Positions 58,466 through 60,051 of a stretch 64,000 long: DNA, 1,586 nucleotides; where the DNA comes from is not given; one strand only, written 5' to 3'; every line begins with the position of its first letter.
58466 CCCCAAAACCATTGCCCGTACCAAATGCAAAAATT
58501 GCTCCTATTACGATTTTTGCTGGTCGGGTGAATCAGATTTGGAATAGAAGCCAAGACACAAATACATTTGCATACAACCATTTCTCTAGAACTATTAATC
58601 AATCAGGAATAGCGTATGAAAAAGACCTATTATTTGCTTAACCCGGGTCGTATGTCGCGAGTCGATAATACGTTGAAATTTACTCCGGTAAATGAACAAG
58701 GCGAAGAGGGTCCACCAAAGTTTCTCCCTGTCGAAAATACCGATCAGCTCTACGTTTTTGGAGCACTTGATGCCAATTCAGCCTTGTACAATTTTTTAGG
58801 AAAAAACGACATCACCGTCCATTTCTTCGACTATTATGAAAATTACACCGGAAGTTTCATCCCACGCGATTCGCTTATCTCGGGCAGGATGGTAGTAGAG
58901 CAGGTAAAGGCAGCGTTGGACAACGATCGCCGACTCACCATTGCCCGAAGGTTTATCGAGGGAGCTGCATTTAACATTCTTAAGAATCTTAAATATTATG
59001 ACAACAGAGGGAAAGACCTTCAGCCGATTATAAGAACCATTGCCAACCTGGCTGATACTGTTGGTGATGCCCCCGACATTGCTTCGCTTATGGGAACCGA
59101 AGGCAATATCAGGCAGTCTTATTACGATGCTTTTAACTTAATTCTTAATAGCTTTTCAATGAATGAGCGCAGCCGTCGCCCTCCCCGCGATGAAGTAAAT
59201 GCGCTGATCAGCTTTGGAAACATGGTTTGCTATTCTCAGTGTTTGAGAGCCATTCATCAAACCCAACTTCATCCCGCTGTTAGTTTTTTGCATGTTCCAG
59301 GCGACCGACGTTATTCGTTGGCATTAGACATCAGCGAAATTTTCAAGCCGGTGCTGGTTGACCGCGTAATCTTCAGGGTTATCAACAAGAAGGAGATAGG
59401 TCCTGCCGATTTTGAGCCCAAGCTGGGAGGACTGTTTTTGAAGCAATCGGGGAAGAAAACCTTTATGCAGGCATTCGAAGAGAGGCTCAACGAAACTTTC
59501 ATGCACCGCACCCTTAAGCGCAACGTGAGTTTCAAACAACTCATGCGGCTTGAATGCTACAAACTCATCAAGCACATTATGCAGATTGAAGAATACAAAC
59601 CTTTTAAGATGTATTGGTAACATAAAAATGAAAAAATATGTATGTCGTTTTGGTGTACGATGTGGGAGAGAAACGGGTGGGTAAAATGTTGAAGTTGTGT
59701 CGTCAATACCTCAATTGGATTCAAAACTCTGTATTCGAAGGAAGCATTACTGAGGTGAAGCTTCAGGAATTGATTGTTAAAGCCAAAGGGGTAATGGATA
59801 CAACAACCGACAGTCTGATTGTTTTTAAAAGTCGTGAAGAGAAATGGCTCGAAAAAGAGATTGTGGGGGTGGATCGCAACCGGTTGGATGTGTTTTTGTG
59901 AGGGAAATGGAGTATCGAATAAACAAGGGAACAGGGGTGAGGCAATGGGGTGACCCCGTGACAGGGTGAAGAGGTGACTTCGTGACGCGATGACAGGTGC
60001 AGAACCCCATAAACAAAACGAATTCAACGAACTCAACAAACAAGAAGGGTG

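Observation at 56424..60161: Imperfect direct repeats with a conserved hairpin bracket the cas6-cas4-cas1-cas2 block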

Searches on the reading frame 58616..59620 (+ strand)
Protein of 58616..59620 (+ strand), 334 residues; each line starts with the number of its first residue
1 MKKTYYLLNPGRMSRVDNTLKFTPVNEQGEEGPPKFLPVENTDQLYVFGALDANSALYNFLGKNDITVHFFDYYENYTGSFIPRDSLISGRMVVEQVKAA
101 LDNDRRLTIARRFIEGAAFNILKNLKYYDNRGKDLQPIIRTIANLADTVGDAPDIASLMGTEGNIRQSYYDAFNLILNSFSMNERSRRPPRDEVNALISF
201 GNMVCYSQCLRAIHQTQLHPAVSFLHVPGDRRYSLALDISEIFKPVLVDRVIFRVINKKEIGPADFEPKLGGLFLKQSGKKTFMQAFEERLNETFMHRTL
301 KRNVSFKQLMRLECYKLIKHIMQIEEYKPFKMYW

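Call 7: search_protein_families(library=pfam, proteins=[window:58616-59620:+], max_evalue=0.01)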
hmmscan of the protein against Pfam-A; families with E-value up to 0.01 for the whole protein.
window:58616-59620:+ (334 aa): 1 family
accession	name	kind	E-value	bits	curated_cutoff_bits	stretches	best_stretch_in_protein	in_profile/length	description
PF01867.21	Cas_Cas1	-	2e-87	293.4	22.3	1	5-289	1-283/283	CRISPR associated protein Cas1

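Call 28: find_related_loci(query=window:58616-59620:+, collection=genome_contigs, flank=10000)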
Query window:58616-59620:+ (334 aa) in genome_contigs; peptide patterns used: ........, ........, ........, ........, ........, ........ (x = any residue, [..] = any of these).
599 stretches matched a pattern (row limit reached: there are more); 533 encode a relative of the query (tblastn E <= 1e-3); the best 80 are kept; 80 distinct loci.
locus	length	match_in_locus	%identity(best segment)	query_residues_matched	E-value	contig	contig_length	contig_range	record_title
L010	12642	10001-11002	69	1-334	6e-164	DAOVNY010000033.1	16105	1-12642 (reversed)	MAG TPA_asm: Bacteroidales bacterium isolate CSMAG_1509 CSMAG_1509_k141_1000712_length_16105_cov_29.6988, whole genome s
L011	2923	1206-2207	69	1-334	3e-173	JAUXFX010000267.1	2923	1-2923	MAG: Bacteroidota bacterium isolate CSMAG_2914 CSMAG_2914_k117_7434755_length_2923_cov_12.0000, whole genome shotgun seq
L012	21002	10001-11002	67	1-334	5e-164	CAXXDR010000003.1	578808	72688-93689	MAG: Bacteroidales bacterium isolate 880eb77f-9e96-4161-ad76-3daa2caaf06e genome assembly, contig: contig_3, whole genom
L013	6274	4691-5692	66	1-334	3e-164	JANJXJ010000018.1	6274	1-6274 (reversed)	MAG: Lentimicrobium sp. isolate RS341_metabat.bin.32 RS341_k141_166442, whole genome shotgun sequence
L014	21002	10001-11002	68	1-334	5e-163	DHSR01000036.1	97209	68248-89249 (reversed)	MAG TPA_asm: Bacteroidales bacterium UBA5281 UBA5281_contig_110, whole genome shotgun sequence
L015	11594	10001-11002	68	1-334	4e-163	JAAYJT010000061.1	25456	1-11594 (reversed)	MAG: Bacteroidales bacterium isolate AS10tlH2TH_315 211255_AS10, whole genome shotgun sequence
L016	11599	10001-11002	67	1-334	1e-160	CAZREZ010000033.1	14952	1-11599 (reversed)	MAG TPA_asm: uncultured Bacteroidales bacterium isolate binchicken_co181_636 genome assembly, contig: NODE_7001_length_1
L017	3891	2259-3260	68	1-334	3e-166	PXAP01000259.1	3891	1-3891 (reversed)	MAG: Bacteroidetes bacterium isolate T3Sed10_212R1 T3-Sed10-C70152, whole genome shotgun sequence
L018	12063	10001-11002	67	1-334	3e-160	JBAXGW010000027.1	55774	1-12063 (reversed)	MAG: Bacteroidota bacterium isolate ELA307 MAG307_27, whole genome shotgun sequence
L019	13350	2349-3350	66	1-334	2e-159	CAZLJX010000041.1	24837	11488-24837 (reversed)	MAG TPA_asm: uncultured Bacteroidales bacterium isolate SRP278314_co2_359 genome assembly, contig: NODE_2706_length_2483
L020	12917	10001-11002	66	1-334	6e-159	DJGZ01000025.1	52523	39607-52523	MAG TPA_asm: Bacteroidales bacterium UBA5833 UBA5833_contig_342, whole genome shotgun sequence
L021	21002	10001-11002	66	1-334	3e-159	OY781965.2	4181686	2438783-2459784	MAG: Bacteroidales bacterium isolate 351424ce-103a-4fdb-9a77-f202f7f12de1 genome assembly, chromosome: 1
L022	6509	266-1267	66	1-334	8e-160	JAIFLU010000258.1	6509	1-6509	MAG: Bacteroidetes bacterium isolate bin_228 scaffold_22280, whole genome shotgun sequence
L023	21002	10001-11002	66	1-334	3e-159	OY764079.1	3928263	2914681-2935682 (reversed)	MAG: Bacteroidales bacterium isolate db5b4c7c-2a0e-4d21-a2ad-7e45facec811 genome assembly, chromosome: 1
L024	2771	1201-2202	66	1-334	6e-168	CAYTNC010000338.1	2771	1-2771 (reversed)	MAG TPA_asm: uncultured Bacteroidales bacterium isolate SRP294416_co3_877 genome assembly, contig: NODE_104868_length_27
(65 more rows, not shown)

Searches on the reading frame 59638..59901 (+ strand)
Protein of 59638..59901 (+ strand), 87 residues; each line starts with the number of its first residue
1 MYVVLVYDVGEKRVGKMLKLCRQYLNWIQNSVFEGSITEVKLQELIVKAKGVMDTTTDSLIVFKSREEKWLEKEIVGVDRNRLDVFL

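Call 7: search_protein_families(library=pfam, proteins=[window:59638-59901:+], max_evalue=0.01)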
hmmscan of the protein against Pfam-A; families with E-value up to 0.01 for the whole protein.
window:59638-59901:+ (87 aa): 1 family
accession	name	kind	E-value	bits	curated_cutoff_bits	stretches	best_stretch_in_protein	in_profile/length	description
PF09827.14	CRISPR_Cas2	-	1.6e-20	73.5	23.8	1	1-71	1-72/74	CRISPR associated protein Cas2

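Call 48: find_encoding_contigs(protein=window:59638-59901:+, flank=10000, max_places=10)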
Protein window:59638-59901:+ (87 aa): 15 contigs read that carry it; 10 places shown.
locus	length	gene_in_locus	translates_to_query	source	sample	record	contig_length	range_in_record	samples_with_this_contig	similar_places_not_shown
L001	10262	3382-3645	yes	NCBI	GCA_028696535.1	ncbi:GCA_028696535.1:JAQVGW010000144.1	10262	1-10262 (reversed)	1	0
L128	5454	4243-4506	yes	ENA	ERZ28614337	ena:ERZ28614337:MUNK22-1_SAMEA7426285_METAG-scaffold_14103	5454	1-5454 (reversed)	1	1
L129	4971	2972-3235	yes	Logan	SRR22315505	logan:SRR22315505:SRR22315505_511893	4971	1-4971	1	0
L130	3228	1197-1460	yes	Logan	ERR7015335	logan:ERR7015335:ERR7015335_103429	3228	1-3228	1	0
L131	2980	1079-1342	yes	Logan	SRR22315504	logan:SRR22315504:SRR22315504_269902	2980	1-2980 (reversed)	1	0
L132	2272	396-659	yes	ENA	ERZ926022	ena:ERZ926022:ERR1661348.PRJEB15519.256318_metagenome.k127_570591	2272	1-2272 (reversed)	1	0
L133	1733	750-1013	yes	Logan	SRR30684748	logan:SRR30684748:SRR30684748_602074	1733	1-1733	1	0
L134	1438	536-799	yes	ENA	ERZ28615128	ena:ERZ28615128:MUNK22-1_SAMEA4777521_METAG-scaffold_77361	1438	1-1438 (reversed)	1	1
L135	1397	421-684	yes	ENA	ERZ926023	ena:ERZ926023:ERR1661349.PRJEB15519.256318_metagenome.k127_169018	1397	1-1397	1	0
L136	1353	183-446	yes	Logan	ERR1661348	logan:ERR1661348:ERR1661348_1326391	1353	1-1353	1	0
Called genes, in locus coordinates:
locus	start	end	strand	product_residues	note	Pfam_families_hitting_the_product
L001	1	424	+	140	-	?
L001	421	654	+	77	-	-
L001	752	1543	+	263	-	PF21350:Cas6_I-A, PF01881:Cas_Cas6_C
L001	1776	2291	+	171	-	PF01930:Cas_Cas4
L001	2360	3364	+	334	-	PF01867:Cas_Cas1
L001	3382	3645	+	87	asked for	PF09827:CRISPR_Cas2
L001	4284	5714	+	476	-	PF27281:DevT_C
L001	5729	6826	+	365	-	PF01905:DevR (weak)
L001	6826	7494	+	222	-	-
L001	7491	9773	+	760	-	PF00270:DEAD, PF04851:ResIII (weak), PF00271:Helicase_C, PF22590:Cas3-like_C_2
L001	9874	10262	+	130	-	?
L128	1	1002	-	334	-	?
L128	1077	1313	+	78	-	-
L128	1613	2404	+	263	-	PF21350:Cas6_I-A, PF01881:Cas_Cas6_C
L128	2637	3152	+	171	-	PF01930:Cas_Cas4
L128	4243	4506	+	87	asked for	PF09827:CRISPR_Cas2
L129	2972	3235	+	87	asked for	PF09827:CRISPR_Cas2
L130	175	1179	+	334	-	PF01867:Cas_Cas1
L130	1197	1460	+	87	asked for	PF09827:CRISPR_Cas2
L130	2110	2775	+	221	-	PF01881:Cas_Cas6_C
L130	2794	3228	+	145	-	?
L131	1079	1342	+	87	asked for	PF09827:CRISPR_Cas2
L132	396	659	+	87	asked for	PF09827:CRISPR_Cas2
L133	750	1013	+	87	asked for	PF09827:CRISPR_Cas2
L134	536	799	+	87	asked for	PF09827:CRISPR_Cas2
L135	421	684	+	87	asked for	PF09827:CRISPR_Cas2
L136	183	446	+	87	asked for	PF09827:CRISPR_Cas2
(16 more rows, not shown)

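Call 79: search_protein_families(library=pfam, proteins=[L130:2794-3228:+, L130:2110-2775:+], max_evalue=0.01)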
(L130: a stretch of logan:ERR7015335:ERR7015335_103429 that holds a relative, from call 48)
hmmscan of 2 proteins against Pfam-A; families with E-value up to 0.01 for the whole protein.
L130:2794-3228:+ (145 aa): 0 families

L130:2110-2775:+ (221 aa): 2 families
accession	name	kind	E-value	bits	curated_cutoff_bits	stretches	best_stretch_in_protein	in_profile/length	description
PF01881.21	Cas_Cas6_C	-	7.2e-09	37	23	1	102-220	3-123/125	CRISPR associated protein Cas6, C-terminal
PF21350.2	Cas6_I-A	-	0.00019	22.1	27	1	14-87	2-87/101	CRISPR-associated protein Cas6, N-terminal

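Call 80: search_protein_families(library=ncbifam, proteins=[L130:2794-3228:+], max_evalue=1)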
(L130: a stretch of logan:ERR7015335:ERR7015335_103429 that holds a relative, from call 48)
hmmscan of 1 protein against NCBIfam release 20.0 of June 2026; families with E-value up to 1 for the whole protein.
L130:2794-3228:+ (145 aa): 1 family
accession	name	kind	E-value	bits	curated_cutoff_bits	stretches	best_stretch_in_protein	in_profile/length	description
NF047646.1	REP_Tyr_transpos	equivalog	7e-11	42.2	80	2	91-145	77-131/146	REP-associated tyrosine transposase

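Call 81: search_solved_structures(query=L130:2794-3228:+, max_evalue=1, show_alignments=2)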
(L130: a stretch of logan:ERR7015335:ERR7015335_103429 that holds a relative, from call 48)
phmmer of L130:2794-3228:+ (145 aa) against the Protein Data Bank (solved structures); distinct sequences matched with E-value up to 1: 6.
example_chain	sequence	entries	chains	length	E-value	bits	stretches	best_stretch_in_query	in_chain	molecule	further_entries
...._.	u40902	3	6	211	0.55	13.7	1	41-86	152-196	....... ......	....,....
3w8r_A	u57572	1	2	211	0.57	13.6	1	41-86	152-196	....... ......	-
5m8q_A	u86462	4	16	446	0.79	13.2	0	55-137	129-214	5,6-dihydroxyindole-2-carboxylic acid oxidase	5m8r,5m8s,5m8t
5m8l_A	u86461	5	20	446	0.82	13.1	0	55-137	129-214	5,6-dihydroxyindole-2-carboxylic acid oxidase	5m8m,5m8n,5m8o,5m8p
9ey5_A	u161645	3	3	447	0.82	13.1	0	55-137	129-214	5,6-dihydroxyindole-2-carboxylic acid oxidase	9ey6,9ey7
9ey8_AA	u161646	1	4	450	0.82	13.1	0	55-137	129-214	5,6-dihydroxyindole-2-carboxylic acid oxidase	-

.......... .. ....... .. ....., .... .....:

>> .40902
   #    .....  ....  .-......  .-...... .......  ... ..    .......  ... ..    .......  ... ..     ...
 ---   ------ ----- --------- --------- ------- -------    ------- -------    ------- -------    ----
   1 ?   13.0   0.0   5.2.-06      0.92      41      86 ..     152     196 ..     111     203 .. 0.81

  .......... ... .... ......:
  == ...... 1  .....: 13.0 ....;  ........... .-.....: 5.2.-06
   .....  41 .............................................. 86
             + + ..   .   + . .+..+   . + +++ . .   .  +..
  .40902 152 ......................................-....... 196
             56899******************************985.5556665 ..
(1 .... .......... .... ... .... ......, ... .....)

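Call 86: find_homologous_proteins(query=L130:2110-2775:+, max_evalue=1e-40)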
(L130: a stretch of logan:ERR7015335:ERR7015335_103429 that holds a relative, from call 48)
Query L130:2110-2775:+ (221 aa): 778 proteins with E <= 1e-40 among 1029 candidates; the best 120 are listed.
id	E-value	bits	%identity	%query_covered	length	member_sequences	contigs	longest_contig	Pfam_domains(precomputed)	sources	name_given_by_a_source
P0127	5.1e-145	499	100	100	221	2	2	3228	PF01881.22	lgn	-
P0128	1.8e-129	448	88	100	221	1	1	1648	PF01881.22,PF21350.3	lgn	-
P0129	1.2e-126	439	86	100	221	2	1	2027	PF01881.22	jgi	jgi:CRISPR-associated endoribonuclease Cas6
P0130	7.3e-77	276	58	100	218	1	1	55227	PF01881.22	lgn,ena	-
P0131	1.2e-75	272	57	100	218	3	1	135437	PF01881.22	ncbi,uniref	ncbi:CRISPR-associated endoribonuclease Cas6 [Sunxiuqinia rutila]|uniref:CRISPR-associated endoribon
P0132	3.1e-75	270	57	100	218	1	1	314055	PF01881.22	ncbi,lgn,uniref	ncbi:CRISPR-associated endoribonuclease Cas6 [Roseimarinus sediminis]|uniref:CRISPR-associated endor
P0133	5.3e-75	270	57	100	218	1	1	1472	PF01881.22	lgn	-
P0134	6.4e-75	269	56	100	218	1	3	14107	PF01881.22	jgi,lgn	-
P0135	3.2e-74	267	56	100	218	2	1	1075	PF01881.22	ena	-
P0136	3.5e-74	267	56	100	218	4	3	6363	PF01881.22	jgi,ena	-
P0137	3.7e-74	267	57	100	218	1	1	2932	PF01881.22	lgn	-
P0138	5.7e-74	266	56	100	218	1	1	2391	PF01881.22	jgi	jgi:CRISPR-associated endoribonuclease Cas6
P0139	8.6e-74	266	57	100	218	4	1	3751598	PF01881.22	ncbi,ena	-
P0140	8.8e-74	266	56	100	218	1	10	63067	PF01881.22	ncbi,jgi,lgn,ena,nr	ncbi:MAG: CRISPR-associated endoribonuclease Cas6 [Bacteroidetes bacterium GWB2_41_8]|nr:MAG: CRISPR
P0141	9.5e-74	266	56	100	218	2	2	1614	PF01881.22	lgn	-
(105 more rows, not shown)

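Call 87: find_encoding_contigs(protein=P0127, flank=10000, max_places=5)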
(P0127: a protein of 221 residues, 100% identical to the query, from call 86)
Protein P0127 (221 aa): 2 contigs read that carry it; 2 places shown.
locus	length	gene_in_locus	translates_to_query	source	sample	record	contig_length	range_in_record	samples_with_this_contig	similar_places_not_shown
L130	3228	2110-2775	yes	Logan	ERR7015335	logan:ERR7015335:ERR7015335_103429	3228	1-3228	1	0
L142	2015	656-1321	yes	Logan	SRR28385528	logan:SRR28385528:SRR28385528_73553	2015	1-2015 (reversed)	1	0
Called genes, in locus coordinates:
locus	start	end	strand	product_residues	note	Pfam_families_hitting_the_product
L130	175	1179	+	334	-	PF01867:Cas_Cas1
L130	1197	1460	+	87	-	PF09827:CRISPR_Cas2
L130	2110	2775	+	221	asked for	PF01881:Cas_Cas6_C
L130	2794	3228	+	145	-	?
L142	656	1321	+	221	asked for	PF01881:Cas_Cas6_C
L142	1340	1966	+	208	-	-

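Call 88: find_encoding_contigs(protein=P0129, flank=10000, max_places=5)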
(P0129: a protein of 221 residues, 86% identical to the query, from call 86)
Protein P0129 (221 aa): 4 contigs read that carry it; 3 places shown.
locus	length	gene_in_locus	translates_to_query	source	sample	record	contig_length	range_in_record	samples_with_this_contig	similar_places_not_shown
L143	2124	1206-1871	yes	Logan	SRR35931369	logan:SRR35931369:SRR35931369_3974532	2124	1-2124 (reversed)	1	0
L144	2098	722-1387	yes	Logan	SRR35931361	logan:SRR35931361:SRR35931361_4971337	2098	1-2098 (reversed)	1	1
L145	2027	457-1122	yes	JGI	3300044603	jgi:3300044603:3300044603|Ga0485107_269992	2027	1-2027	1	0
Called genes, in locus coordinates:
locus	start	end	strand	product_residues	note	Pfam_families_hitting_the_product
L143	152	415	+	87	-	PF09827:CRISPR_Cas2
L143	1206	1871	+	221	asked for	PF01881:Cas_Cas6_C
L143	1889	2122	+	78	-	?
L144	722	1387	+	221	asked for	PF01881:Cas_Cas6_C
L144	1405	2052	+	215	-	-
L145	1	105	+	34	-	?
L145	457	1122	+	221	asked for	PF01881:Cas_Cas6_C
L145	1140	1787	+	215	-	-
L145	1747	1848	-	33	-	-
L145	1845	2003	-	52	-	-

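Call 89: find_encoding_contigs(protein=P0128, flank=10000, max_places=5)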
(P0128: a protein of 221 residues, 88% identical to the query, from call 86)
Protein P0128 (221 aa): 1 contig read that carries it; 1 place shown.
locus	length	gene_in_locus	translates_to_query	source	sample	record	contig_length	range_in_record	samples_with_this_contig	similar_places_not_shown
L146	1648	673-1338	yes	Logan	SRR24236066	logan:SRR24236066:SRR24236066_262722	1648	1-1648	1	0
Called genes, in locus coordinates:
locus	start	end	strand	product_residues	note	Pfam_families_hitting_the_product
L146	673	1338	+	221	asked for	PF21350:Cas6_I-A (faint), PF01881:Cas_Cas6_C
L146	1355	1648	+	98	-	?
